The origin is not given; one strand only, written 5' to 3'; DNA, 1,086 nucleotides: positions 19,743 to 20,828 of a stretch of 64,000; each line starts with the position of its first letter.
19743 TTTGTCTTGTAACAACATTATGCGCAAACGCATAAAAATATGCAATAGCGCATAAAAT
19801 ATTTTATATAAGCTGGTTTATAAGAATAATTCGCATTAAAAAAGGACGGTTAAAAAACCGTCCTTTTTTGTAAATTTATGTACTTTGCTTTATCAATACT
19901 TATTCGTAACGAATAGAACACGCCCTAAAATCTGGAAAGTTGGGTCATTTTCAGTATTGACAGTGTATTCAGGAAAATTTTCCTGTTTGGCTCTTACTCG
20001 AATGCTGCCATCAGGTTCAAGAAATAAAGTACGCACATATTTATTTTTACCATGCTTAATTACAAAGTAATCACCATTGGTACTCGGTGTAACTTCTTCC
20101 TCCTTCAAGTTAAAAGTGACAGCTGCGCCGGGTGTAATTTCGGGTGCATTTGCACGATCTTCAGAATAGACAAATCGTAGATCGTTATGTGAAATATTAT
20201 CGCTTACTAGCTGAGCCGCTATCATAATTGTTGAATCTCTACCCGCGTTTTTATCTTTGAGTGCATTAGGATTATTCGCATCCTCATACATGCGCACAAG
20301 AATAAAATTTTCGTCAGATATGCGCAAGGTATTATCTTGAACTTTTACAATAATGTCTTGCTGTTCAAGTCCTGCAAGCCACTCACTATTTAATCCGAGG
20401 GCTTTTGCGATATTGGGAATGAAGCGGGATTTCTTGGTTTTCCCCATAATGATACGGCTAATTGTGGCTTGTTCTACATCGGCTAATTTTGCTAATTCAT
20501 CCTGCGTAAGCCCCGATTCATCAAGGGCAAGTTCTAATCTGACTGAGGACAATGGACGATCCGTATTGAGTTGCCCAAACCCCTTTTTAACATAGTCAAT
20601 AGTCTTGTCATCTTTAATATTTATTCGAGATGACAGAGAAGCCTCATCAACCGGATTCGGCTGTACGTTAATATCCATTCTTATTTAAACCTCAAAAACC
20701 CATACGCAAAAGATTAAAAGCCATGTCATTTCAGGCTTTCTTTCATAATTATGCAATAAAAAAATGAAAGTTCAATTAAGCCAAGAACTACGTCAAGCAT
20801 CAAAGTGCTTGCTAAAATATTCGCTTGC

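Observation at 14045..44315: Dispersed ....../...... palindromes, including three near-identical ATGCGmATTAG-TATAAT promoters: candidate multi-operator repressor regulon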

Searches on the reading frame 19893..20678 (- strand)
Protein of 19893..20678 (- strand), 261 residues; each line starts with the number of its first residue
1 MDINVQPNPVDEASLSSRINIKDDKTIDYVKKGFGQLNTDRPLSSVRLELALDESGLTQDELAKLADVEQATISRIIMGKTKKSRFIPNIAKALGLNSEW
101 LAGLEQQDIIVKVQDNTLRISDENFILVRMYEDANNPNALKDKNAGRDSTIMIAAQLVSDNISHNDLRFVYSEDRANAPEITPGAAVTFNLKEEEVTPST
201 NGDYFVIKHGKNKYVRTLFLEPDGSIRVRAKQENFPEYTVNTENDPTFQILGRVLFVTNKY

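Call 15: search_protein_families(library=pfam, proteins=[window:19893-20678:-], max_evalue=0.01)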
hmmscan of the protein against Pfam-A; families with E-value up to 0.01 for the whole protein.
window:19893-20678:- (261 aa): 5 families
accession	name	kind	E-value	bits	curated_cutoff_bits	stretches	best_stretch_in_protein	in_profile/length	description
PF01381.28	HTH_3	-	2.5e-07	31.1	23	1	51-101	4-55/55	Helix-turn-helix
PF12844.13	HTH_19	-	2.9e-05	24.3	30.2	1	47-102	3-59/64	Helix-turn-helix domain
PF00717.28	Peptidase_S24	-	9.9e-05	22.5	23.3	0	181-254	49-115/116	Peptidase S24-like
PF13560.12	HTH_31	-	0.00016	22.4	27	1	54-96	12-56/64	Helix-turn-helix domain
PF20432.4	Xre-like-HTH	-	0.0018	19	25.8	0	51-78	18-43/63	Antitoxin Xre-like helix-turn-helix domain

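Call 16: search_dna_similar(query=window:19893-20678:-, collection=plasmids, mode=protein, max_rows=30)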
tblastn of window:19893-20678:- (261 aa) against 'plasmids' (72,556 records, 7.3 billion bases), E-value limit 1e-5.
Records with a match: 27; places in all: 29; records where one place covers at least 80% of the query: 4.
Best place of each record, by identity: <60% 27.
By first word of the organism name: Pseudomonas 17; Acinetobacter 3; Proteus 3; Nitratidesulfovibrio 1; Enterobacter 1; Escherichia 1; Rahnella 1.
By predicted mobility (MOB-suite, as given by PLSDB): conjugative 13; non-mobilizable 7; mobilizable 7.
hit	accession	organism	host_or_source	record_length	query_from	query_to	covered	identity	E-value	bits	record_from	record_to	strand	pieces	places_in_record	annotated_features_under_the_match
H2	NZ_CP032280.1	Acinetobacter sp. WCHA55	Culture,Sewage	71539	3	260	99%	40.2%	1e-50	184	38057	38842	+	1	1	S24 family peptidase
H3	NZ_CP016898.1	Acinetobacter soli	cell,soil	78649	47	258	81%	33.9%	8e-21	99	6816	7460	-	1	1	helix-turn-helix domain-containing protein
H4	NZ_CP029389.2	Acinetobacter defluvii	pure culture,sewage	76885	12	259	95%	28.2%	1e-18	92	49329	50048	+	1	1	XRE family transcriptional regulator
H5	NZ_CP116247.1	Nitratidesulfovibrio vulgaris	swine finishing facility waste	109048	42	216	67%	28.5%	6e-8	61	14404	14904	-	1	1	LexA family transcriptional regulator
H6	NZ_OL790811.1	Proteus mirabilis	-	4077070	56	255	77%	24.5%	5e-7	58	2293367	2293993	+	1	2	none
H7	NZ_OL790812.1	Proteus mirabilis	-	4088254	56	255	77%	24.5%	5e-7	58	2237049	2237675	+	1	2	none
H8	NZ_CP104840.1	Enterobacter cloacae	Homo sapiens,other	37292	47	261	82%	21.8%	5e-6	55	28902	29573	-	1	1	helix-turn-helix transcriptional regulator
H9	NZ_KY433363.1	Proteus mirabilis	-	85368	45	102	22%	46.6%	4e-6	55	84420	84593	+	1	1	LexA family transcriptional regulator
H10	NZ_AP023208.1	Escherichia coli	Homo sapiens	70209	47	102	21%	46.4%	9e-6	54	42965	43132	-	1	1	helix-turn-helix transcriptional regulator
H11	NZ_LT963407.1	Pseudomonas syringae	-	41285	47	101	21%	47.3%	2e-6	56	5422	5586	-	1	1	LexA family transcriptional regulator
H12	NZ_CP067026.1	Pseudomonas syringae group genomosp. 3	Japanese radish,cell culture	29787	47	101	21%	47.3%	2e-6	56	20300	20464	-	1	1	LexA family transcriptional regulator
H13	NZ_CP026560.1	Pseudomonas amygdali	Prunus avium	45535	47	101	21%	47.3%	3e-6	56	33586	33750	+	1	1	LexA family transcriptional regulator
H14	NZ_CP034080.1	Pseudomonas syringae pv. pisi str. PP1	Pisum sativum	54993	47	101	21%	47.3%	3e-6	56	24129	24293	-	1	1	LexA family transcriptional regulator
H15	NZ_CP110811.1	Pseudomonas syringae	Peas,Single cell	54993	47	101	21%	47.3%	3e-6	56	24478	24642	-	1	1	LexA family transcriptional regulator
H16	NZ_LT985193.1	Pseudomonas syringae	-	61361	47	101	21%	47.3%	3e-6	56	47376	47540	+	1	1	LexA family transcriptional regulator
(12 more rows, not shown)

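Call 17: search_dna_similar(query=window:19893-20678:-, collection=phages, mode=protein, max_rows=30)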
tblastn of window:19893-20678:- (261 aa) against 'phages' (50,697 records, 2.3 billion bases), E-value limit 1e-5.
Records with a match: 31; places in all: 31; records where one place covers at least 80% of the query: 14.
Best place of each record, by identity: <60% 31.
By first word of the organism name: Escherichia 13; Mannheimia 10; Pseudomonas 4; Acinetobacter 2; Flyfo 1; Aeromonas 1.
By host as written in the record: - 5; Escherichia coli 5; Acinetobacter baumannii 2; Mannheimia haemolytica biovar 1 serotype A1; ST1 2; Mannheimia haemolytica 587A serotype A2 2; Mannheimia haemolytica 1127A serotype A2 2; Pseudomonas syringae 2; Escherichia coli C 2; and 9 more.
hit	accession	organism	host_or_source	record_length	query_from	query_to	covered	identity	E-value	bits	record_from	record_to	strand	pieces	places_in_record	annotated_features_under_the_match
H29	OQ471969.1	Acinetobacter phage vB_AbaM_ABMM1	Acinetobacter baumannii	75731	45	256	81%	25.4%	1e-9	64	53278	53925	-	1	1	repressor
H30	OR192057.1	Acinetobacter phage A785.1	Acinetobacter baumannii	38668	45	256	81%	25.4%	4e-9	62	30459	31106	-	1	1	peptidase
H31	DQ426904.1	Mannheimia phage PHL101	Mannheimia haemolytica biovar 1 ...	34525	47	257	81%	24.6%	5e-7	56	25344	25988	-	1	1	CI repressor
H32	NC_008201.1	Mannheimia phage PHL101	Mannheimia haemolytica biovar 1 ...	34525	47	257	81%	24.6%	5e-7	56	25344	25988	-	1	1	CI-like repressor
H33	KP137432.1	Mannheimia phage vB_MhM_535AP1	Mannheimia haemolytica 535A serotype A1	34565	47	257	81%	24.6%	5e-7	56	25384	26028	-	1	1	CI repressor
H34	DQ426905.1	Mannheimia phage phiMhaA1-BAA410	Mannheimia haemolytica strain ATCC ...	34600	47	257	81%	24.6%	5e-7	56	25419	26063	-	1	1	CI repressor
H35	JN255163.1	Mannheimia phage vB_MhM_1152AP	Mannheimia haemolytica 1152AP serotype 6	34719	47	257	81%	24.6%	5e-7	56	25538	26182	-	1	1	CI repressor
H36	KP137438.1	Mannheimia phage vB_MhM_2256AP1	Mannheimia haemolytica 2256A serotype A1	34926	47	257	81%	24.6%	5e-7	56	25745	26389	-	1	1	CI repressor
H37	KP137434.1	Mannheimia phage vB_MhM_587AP1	Mannheimia haemolytica 587A serotype A2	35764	47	257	81%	24.6%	5e-7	56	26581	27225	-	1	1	CI repressor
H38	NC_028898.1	Mannheimia phage vB_MhM_587AP1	Mannheimia haemolytica 587A serotype A2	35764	47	257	81%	24.6%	5e-7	56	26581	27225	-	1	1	CI-like repressor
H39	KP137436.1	Mannheimia phage vB_MhM_1127AP1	Mannheimia haemolytica 1127A serotype A2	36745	47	257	81%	24.6%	5e-7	56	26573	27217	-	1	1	CI repressor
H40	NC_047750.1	Mannheimia phage vB_MhM_1127AP1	Mannheimia haemolytica 1127A serotype A2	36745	47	257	81%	24.6%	5e-7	56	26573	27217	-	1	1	CI-like repressor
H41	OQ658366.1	Pseudomonas phage sp.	Pseudomonas aeruginosa PACL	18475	45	256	81%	24.4%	1e-7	58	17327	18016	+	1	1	general stress protein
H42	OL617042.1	Flyfo siphovirus Tbat2_3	Pteropus tonganus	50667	47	218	66%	27.4%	3e-8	60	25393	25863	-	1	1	Helix-turn-helix protein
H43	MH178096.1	Aeromonas phage AsXd-1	Aeromonas salmonicida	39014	47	261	82%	21.8%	2e-6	55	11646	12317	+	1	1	hypothetical protein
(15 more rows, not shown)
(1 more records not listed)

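Call 31: find_related_loci(query=window:19893-20678:-, collection=genome_contigs, flank=10000)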
Query window:19893-20678:- (261 aa) in genome_contigs; peptide patterns used: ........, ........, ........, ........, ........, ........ (x = any residue, [..] = any of these).
113 stretches matched a pattern, but none encodes a relative of the query by tblastn (E <= 1e-3).

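Call 32: find_homologous_proteins(query=window:19893-20678:-, max_evalue=1e-10)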
Query window:19893-20678:- (261 aa): 6 proteins with E <= 1e-10 among 1043 candidates.
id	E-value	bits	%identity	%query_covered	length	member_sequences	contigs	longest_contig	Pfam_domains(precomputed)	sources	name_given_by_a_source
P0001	8.7e-166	567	100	100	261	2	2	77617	PF01381.29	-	-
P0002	1.0e-66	243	51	100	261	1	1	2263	PF01381.29,PF13560.13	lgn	-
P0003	2.4e-58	215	48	90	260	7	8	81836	PF01381.29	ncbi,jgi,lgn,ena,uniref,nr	ncbi:transcriptional regulator with XRE-family HTH domain [Acinetobacter lwoffii]|jgi:transcriptiona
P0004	4.6e-57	211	44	99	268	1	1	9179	PF12844.14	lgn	-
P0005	1.7e-47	180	43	90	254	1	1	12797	PF00717.29,PF01381.29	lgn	-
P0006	4.5e-46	175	42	90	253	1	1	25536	PF00717.29,PF01381.29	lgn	-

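Call 33: find_encoding_contigs(protein=P0001, flank=10000, max_places=4)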
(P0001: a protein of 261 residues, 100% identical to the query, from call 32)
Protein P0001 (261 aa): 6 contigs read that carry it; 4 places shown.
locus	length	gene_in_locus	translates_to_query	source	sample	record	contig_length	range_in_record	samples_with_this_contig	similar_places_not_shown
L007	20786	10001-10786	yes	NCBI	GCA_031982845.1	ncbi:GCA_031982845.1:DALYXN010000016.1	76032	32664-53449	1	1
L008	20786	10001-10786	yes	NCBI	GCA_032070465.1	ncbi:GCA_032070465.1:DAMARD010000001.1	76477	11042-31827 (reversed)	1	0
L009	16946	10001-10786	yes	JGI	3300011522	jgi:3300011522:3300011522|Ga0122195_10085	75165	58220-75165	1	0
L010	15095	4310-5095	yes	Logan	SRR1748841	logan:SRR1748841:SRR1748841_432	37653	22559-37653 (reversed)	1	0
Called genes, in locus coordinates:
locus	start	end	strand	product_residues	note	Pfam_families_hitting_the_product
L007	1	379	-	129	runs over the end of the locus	-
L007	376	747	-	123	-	-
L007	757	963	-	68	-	-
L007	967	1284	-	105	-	-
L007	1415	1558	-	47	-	-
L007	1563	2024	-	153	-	-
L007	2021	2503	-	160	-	-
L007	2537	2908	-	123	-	-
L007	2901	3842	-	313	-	PF09397:FtsK_gamma, PF04448:DUF551 (faint)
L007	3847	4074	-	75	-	PF02954:HTH_8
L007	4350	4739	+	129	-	PF16747:Adhesin_E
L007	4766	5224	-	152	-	PF05869:Dam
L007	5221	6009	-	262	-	PF01555:N6_N4_Mtase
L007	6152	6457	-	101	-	-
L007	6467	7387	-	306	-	-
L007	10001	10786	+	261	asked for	PF01381:HTH_3 (weak)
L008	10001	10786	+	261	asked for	PF01381:HTH_3 (weak)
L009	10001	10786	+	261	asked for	PF01381:HTH_3 (weak)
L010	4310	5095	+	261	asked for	PF01381:HTH_3 (weak)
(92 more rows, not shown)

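Call 34: find_encoding_contigs(protein=P0003, flank=10000, max_places=6)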
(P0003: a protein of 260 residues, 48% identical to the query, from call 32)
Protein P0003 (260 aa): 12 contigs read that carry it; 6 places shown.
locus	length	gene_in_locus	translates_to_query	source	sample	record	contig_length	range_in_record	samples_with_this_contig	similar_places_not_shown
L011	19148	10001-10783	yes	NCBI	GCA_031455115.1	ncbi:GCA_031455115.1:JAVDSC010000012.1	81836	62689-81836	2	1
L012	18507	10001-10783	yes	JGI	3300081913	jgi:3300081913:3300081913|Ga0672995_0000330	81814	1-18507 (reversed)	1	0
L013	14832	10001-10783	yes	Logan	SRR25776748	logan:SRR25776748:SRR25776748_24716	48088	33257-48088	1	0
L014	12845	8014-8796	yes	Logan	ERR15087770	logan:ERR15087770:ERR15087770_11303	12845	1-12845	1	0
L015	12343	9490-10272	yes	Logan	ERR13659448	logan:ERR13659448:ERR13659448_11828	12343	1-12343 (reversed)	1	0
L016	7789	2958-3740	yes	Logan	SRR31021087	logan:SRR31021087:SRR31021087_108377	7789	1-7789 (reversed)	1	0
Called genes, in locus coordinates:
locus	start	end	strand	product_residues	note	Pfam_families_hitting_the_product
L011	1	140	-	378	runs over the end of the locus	-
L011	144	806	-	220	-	-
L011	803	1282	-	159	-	PF08774:VRR_NUC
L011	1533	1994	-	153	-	-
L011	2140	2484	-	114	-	-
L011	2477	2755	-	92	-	-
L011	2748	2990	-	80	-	-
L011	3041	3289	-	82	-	-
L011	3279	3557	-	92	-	-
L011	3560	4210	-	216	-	-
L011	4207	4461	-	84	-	-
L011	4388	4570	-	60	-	-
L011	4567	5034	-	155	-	-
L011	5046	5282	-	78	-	PF02954:HTH_8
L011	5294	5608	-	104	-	-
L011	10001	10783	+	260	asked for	PF01381:HTH_3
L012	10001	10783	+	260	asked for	PF01381:HTH_3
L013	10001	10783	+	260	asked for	PF01381:HTH_3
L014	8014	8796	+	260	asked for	PF01381:HTH_3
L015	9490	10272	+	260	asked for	PF01381:HTH_3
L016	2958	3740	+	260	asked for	PF01381:HTH_3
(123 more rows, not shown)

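Call 35: find_encoding_contigs(protein=P0004, flank=10000, max_places=2)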
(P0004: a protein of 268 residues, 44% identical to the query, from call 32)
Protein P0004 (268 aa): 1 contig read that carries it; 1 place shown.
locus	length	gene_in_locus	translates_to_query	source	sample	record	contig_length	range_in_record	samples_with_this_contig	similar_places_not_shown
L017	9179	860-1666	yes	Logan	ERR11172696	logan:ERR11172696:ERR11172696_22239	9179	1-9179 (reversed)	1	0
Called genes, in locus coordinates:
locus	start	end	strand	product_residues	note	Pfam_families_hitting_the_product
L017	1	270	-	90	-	?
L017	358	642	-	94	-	-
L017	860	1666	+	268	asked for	PF12844:HTH_19 (weak)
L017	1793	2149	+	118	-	-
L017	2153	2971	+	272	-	PF04404:ERF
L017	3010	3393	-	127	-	PF16747:Adhesin_E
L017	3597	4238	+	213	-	PF01656:CbiA, PF07015:VirC1, PF09140:MipZ (faint), PF13614:AAA_31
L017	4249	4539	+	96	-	-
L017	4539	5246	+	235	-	PF00239:Resolvase, PF07508:Recombinase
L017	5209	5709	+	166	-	-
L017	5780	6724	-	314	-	PF01051:Rep3_N, PF21205:Rep3_C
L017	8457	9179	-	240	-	?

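Call 36: find_encoding_contigs(protein=P0005, flank=10000, max_places=2)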
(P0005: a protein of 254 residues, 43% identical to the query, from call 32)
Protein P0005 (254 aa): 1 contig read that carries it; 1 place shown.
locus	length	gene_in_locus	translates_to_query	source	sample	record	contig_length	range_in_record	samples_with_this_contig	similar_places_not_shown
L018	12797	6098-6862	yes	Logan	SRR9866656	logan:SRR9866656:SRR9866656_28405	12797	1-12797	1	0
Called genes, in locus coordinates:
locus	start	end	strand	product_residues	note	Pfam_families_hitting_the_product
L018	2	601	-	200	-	?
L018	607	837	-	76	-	PF02954:HTH_8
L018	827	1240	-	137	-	-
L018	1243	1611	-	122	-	PF12844:HTH_19 (weak), PF01381:HTH_3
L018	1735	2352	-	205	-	-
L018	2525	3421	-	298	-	PF00383:dCMP_cyt_deam_1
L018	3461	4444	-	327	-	PF01695:IstB_IS21, PF00004:AAA (weak)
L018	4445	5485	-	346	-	-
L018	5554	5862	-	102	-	-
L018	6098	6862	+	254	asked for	PF01381:HTH_3, PF00717:Peptidase_S24 (weak)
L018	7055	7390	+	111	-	-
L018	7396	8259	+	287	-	PF04404:ERF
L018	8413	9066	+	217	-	PF01656:CbiA, PF07015:VirC1, PF09140:MipZ, PF10609:ParA (faint), PF13614:AAA_31, PF16575:CLP1_P (weak), PF13614:AAA_31 (weak)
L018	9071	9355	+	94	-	-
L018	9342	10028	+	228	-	PF00239:Resolvase, PF07508:Recombinase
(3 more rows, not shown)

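Call 37: find_encoding_contigs(protein=P0006, flank=10000, max_places=2)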
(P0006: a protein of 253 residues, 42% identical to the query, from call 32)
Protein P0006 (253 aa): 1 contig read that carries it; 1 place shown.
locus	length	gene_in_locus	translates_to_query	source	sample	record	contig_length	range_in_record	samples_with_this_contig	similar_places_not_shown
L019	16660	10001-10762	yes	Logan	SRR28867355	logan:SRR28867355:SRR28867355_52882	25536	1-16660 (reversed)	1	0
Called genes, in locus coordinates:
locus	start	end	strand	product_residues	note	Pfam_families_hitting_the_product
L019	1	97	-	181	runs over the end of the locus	-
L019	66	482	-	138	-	-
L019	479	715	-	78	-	-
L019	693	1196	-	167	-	PF26885:Phage_Mu_Gp12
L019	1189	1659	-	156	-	-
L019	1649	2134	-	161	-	-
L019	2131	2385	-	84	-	-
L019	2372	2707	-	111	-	-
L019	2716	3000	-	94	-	-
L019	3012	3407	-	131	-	-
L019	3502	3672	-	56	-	-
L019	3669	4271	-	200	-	-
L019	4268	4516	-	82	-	PF02954:HTH_8 (weak)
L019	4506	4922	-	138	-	-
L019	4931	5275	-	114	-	PF12844:HTH_19, PF13560:HTH_31 (weak), PF01381:HTH_3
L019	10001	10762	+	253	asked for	PF01381:HTH_3 (weak), PF00717:Peptidase_S24 (weak)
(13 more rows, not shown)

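Call 38: find_encoding_contigs(protein=P0002, flank=10000, max_places=2)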
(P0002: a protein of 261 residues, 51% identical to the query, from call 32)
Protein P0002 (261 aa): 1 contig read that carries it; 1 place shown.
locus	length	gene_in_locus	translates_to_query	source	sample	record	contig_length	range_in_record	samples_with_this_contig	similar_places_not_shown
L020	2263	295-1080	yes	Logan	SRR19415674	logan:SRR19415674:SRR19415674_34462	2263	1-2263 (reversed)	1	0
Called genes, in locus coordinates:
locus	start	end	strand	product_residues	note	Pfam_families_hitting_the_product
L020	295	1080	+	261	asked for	PF01381:HTH_3, PF13560:HTH_31 (faint)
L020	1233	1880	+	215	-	PF01656:CbiA, PF07015:VirC1, PF09140:MipZ (faint), PF13614:AAA_31, PF16575:CLP1_P (faint), PF13614:AAA_31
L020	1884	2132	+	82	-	-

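Call 52: search_solved_structures(query=window:19893-20678:-, max_evalue=1, show_alignments=4)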
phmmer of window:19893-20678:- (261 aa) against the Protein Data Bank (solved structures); distinct sequences matched with E-value up to 1: 10.
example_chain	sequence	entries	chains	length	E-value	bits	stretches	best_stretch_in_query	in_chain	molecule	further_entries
2r63_A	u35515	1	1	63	1.3e-07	34.5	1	46-102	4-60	REPRESSOR PROTEIN FROM BACTERIOPHAGE 434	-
1per_L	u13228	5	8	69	2.3e-07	33.7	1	52-102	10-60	PROTEIN (434 REPRESSOR) | 434 REPRESSOR | REPRESSOR PROTEIN CI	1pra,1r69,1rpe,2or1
1r63_A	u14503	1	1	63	2.8e-07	33.4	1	52-102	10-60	REPRESSOR PROTEIN FROM BACTERIOPHAGE 434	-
1sq8_A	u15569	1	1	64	3.2e-07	33.2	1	52-102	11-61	dh434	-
1zug_A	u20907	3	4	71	0.00063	22.4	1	55-102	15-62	PHAGE 434 CRO PROTEIN | REGULATORY PROTEIN CRO | PROTEIN (434 CRO)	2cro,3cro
4mct_A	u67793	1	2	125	0.65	12.6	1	52-116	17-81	Antidote protein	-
4yg1_A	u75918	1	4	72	0.73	12.4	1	47-76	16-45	Antitoxin HipB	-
4mcx_A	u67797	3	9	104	0.77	12.3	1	51-106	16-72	Antidote protein | Antitoxin HigA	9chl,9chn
4yg4_A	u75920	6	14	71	0.89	12.1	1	48-76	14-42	Antitoxin HipB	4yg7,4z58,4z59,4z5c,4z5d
6chv_A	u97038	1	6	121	0.94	12.1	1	51-106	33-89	Antitoxin HigA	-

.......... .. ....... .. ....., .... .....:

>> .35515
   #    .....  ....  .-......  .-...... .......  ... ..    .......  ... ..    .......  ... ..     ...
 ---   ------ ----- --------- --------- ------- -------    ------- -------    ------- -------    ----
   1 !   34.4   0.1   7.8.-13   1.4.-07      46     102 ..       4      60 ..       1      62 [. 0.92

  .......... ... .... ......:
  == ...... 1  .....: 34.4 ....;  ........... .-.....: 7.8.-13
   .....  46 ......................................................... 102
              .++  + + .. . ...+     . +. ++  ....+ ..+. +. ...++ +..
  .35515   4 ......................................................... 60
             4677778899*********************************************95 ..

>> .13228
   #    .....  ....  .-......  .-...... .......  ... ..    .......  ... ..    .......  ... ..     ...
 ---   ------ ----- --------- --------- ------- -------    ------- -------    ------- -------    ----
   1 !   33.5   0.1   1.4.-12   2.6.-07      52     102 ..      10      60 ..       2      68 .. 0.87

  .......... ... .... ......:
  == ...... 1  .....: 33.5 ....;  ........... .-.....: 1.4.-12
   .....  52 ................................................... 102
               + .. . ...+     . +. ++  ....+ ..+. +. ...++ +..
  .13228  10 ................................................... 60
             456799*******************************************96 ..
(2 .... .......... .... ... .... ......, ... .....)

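Call 69: predict_structure(alignment_id=A4)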
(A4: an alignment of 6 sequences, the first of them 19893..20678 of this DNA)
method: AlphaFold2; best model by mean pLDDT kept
length: 261 residues; sequences in the alignment: 6
mean_pLDDT: 67.3   pTM: 0.43
mean pLDDT of the five models: 67.3, 63.4, 61.9, 58.4, 58.4
residues with pLDDT >= 90: 46; 70-90: 83; 50-70: 63; < 50: 69
segments of 3 or more residues with pLDDT < 50: 1-3, 106-114, 130-148, 168-174, 182-202, 256-261
pLDDT, mean of each block of 10 residues (from residue 1): 68 83 81 88 91 92 92 90 81 89 58 47 57 42 42 55 50 51 45 44 65 72 78 67 77 47 27
secondary structure, 60 per line:
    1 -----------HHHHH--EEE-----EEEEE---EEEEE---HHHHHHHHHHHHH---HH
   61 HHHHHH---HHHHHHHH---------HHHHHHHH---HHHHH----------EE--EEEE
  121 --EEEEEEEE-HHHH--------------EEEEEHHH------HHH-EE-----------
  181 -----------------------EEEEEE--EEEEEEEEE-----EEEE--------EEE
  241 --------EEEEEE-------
elements in order: H12-16 E19-21 E27-31 E35-39 H43-55 H59-66 H70-77 H87-94 H98-102 E117-120 E123-130 H132-135 E150-154 E204-209 E212-220 E226-229 E238-240 E249-254
